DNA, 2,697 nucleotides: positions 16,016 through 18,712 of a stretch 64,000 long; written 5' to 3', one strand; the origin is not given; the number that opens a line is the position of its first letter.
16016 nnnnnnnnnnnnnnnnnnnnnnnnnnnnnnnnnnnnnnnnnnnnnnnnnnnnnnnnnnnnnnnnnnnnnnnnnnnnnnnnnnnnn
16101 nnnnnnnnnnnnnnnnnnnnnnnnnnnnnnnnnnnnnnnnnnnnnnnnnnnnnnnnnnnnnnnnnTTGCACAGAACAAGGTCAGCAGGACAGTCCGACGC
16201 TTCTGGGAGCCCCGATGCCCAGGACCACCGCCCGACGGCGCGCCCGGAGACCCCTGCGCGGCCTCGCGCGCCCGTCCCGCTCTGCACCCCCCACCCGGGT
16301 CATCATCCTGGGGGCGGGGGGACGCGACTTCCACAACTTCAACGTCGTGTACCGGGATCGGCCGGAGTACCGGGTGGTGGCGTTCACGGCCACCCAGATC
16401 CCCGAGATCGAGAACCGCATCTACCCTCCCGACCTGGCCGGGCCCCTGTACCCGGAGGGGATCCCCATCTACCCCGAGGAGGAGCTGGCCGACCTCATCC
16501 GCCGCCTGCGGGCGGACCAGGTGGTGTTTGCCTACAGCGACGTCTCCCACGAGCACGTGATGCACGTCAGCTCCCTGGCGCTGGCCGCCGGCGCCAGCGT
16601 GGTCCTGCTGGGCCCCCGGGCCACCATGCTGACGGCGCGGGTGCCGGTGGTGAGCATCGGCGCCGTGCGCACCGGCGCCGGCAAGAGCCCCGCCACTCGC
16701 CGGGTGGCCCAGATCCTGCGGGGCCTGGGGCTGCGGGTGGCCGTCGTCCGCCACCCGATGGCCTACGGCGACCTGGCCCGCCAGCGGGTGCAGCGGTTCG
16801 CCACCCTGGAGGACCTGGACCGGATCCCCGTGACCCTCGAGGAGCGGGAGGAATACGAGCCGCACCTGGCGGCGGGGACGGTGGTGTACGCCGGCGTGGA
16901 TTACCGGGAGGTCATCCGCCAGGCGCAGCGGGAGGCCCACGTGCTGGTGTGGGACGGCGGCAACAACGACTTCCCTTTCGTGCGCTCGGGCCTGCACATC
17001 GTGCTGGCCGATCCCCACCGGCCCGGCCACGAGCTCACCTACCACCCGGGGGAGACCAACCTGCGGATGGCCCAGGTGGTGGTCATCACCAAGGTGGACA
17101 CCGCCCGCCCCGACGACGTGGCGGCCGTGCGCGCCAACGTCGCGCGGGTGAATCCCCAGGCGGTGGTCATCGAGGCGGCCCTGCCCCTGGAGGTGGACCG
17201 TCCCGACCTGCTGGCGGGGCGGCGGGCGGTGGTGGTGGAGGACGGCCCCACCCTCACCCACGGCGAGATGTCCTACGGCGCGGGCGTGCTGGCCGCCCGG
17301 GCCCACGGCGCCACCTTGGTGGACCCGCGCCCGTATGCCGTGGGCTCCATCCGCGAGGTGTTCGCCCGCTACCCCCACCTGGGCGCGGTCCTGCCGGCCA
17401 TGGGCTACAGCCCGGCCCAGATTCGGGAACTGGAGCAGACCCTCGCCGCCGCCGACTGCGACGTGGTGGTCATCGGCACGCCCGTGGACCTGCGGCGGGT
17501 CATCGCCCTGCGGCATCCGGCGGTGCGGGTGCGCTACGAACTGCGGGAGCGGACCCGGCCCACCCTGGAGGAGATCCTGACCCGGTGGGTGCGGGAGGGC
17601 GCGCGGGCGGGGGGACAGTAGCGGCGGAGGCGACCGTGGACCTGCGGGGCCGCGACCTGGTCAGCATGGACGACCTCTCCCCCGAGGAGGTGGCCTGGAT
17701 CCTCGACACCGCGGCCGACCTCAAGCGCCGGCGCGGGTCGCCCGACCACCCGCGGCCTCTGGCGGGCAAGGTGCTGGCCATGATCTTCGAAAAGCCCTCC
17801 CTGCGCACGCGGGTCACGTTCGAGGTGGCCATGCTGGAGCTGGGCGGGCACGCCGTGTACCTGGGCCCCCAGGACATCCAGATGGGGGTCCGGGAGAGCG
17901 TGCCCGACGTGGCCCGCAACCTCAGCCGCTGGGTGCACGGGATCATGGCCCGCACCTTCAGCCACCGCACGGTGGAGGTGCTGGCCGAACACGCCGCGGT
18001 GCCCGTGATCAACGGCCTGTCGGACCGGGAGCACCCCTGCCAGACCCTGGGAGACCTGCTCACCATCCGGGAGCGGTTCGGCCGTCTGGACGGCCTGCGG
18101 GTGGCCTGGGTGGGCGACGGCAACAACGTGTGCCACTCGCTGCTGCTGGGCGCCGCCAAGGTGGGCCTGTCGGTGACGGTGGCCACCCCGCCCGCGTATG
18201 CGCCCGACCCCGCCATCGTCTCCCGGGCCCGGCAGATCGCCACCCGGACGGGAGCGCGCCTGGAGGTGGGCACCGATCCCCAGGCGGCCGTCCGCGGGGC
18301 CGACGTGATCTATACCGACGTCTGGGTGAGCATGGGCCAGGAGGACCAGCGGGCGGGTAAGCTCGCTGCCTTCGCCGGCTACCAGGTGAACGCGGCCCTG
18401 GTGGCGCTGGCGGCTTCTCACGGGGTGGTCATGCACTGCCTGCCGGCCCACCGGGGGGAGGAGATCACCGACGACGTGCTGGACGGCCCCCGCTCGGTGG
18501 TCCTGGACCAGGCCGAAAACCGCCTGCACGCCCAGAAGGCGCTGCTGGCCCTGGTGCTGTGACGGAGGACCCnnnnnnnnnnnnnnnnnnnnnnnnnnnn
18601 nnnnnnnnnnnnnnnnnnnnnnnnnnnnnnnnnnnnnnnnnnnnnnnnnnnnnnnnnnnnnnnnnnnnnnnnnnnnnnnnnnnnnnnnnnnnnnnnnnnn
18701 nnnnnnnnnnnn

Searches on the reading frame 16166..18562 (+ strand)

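Call 5: search_protein_families(library=pfam, proteins=[window:16166-18562:+])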
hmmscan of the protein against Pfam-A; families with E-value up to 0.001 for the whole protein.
window:16166-18562:+ (798 aa): 2 families
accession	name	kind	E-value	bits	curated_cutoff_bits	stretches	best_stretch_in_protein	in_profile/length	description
PF00185.30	OTCace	-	2.5e-60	203.5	29.4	1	642-796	1-156/157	Aspartate/ornithine carbamoyltransferase, Asp/Orn binding domain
PF02729.26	OTCace_N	-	3.5e-48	163.9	29.9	1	496-636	1-148/148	Aspartate/ornithine carbamoyltransferase, carbamoyl-P binding domain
